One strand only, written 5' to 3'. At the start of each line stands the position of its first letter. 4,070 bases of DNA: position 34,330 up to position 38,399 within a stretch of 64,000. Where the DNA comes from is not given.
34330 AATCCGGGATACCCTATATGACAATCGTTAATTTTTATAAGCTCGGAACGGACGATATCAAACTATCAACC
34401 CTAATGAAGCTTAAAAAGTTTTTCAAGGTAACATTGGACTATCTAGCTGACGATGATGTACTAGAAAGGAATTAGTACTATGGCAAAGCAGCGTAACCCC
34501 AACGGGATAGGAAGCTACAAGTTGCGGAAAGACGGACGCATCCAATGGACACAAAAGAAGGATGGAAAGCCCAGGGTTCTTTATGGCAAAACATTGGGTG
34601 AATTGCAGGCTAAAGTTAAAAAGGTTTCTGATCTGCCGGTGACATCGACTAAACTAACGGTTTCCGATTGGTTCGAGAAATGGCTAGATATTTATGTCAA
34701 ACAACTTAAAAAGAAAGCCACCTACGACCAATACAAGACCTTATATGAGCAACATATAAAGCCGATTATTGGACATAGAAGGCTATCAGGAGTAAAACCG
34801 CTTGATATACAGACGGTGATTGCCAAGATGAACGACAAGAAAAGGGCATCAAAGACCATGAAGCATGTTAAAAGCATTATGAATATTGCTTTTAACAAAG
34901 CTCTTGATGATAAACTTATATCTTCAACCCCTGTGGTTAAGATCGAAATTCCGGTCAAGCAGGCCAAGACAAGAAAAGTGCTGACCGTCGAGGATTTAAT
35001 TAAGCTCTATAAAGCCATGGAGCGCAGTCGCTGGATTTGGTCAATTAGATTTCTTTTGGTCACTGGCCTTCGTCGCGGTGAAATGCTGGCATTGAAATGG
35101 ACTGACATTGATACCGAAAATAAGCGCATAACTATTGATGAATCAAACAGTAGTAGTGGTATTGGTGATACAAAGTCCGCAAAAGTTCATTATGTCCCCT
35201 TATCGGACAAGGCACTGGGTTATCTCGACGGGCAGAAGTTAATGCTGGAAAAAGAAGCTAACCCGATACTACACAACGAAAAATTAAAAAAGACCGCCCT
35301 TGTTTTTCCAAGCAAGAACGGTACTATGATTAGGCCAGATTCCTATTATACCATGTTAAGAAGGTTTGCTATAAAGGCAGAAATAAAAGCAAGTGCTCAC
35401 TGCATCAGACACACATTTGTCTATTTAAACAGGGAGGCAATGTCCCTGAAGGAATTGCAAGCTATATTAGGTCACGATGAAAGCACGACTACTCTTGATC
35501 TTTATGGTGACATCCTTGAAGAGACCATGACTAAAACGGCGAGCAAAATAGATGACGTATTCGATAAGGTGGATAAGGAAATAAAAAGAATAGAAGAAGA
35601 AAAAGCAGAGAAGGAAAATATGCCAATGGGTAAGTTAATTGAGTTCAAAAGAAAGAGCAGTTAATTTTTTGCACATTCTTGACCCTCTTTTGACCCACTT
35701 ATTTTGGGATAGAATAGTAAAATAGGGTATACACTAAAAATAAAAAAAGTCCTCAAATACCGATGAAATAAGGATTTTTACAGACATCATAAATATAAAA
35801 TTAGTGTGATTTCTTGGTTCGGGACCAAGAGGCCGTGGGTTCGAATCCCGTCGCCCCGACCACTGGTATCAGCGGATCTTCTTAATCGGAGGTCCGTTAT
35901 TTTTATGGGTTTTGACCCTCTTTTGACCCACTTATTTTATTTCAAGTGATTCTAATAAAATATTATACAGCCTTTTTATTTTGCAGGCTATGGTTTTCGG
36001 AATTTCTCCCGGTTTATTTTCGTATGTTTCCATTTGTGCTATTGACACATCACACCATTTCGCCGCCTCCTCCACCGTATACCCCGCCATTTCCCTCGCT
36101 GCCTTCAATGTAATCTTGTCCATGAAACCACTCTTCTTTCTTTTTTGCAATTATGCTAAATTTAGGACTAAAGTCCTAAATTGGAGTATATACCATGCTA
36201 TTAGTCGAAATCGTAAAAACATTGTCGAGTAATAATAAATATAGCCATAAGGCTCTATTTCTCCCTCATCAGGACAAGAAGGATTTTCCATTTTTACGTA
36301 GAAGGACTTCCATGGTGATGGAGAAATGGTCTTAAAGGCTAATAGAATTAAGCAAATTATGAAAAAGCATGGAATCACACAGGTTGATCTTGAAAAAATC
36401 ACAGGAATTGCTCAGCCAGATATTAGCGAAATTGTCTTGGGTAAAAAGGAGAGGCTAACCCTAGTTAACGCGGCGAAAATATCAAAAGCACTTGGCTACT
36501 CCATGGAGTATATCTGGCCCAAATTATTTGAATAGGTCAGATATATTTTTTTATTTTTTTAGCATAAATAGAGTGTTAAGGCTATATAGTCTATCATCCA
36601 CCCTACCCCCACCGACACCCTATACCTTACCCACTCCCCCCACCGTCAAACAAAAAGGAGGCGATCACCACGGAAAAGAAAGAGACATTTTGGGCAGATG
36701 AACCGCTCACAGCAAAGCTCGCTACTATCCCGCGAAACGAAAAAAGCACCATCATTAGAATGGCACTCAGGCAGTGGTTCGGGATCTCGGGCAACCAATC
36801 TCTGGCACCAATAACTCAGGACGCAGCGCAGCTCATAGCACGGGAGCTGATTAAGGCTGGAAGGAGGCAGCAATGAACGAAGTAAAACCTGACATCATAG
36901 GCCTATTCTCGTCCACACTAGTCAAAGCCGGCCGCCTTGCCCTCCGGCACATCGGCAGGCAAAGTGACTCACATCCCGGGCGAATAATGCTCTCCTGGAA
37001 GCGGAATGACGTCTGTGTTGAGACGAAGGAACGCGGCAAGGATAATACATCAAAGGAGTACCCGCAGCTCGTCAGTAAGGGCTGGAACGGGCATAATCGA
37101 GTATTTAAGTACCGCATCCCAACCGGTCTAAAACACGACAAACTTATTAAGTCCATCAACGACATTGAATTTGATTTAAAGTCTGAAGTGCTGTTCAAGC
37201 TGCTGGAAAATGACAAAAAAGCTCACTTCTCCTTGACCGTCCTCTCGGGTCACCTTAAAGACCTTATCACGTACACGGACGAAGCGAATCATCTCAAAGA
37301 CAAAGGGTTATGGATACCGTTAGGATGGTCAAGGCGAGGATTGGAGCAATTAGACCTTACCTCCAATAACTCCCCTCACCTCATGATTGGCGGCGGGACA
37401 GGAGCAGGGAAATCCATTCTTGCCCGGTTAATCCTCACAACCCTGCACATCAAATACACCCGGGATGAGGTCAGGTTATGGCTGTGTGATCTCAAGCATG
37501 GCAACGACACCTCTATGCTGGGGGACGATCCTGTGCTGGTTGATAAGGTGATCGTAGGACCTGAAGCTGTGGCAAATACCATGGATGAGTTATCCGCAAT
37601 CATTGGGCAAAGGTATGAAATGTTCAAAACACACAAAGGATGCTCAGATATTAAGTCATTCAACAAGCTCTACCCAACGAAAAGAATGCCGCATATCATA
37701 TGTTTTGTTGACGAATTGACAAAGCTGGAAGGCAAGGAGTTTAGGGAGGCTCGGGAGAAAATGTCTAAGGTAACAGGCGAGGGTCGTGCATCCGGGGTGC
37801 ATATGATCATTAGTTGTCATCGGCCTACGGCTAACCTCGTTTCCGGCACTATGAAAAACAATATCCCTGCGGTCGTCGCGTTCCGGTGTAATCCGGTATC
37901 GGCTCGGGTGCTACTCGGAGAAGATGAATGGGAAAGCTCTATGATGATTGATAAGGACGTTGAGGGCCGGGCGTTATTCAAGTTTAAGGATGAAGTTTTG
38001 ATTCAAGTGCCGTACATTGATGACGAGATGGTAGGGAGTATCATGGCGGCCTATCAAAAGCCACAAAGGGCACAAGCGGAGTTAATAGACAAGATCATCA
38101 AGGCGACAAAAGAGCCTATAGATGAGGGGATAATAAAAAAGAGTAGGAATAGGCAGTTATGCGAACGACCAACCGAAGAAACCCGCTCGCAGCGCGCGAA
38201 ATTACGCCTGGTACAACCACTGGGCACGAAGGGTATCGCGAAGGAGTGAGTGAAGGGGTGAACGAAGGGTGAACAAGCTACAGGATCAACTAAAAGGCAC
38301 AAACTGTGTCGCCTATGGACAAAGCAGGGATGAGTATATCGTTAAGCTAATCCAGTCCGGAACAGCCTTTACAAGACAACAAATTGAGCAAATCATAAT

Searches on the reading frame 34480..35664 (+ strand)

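Call 70: search_protein_families(library=phrogs, proteins=[window:34480-35664:+], max_evalue=0.00001)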
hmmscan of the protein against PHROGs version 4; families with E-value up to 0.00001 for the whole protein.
window:34480-35664:+ (394 aa): 5 families
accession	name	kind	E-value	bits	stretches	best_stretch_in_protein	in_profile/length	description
phrog_1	-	integration and excision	6.5e-66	224.9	1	13-370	115-461/611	integrase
phrog_216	-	integration and excision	1.9e-31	110.3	1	120-367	5-239/301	integrase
phrog_26960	-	unknown function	2.8e-10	41.6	1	38-134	48-143/146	-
phrog_7244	-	integration and excision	5.9e-10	39.8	1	57-211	71-224/263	integrase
phrog_7685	-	integration and excision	1.2e-09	39.1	1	239-361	131-239/240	integrase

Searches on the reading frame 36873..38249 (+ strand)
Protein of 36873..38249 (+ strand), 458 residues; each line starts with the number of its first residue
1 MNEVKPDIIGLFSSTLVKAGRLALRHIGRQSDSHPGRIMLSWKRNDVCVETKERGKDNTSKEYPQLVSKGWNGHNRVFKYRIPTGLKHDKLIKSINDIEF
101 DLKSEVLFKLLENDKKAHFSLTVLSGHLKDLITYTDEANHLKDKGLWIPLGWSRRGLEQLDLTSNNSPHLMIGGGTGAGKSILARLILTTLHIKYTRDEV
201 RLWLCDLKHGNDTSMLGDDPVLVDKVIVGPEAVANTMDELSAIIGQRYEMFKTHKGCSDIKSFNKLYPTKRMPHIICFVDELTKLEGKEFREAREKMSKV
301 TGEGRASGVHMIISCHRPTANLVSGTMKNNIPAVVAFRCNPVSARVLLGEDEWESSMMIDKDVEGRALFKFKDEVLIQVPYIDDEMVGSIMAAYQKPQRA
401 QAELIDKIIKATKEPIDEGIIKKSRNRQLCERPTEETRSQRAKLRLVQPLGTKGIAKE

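Call 70: search_protein_families(library=phrogs, proteins=[window:36873-38249:+], max_evalue=0.00001)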
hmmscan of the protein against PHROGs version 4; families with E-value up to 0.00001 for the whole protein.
window:36873-38249:+ (458 aa): 3 families
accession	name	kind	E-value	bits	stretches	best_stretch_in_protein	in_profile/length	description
phrog_1358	-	moron, auxiliary metabolic gene and host takeover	3e-52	178.5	1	47-420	483-851/1382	FtsK/SpoIIIE-like protein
phrog_3551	-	moron, auxiliary metabolic gene and host takeover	1e-28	100.8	1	167-340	436-604/758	FtsK/SpoIIIE-like protein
phrog_24831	-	unknown function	1.4e-09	38.1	1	164-344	289-451/700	-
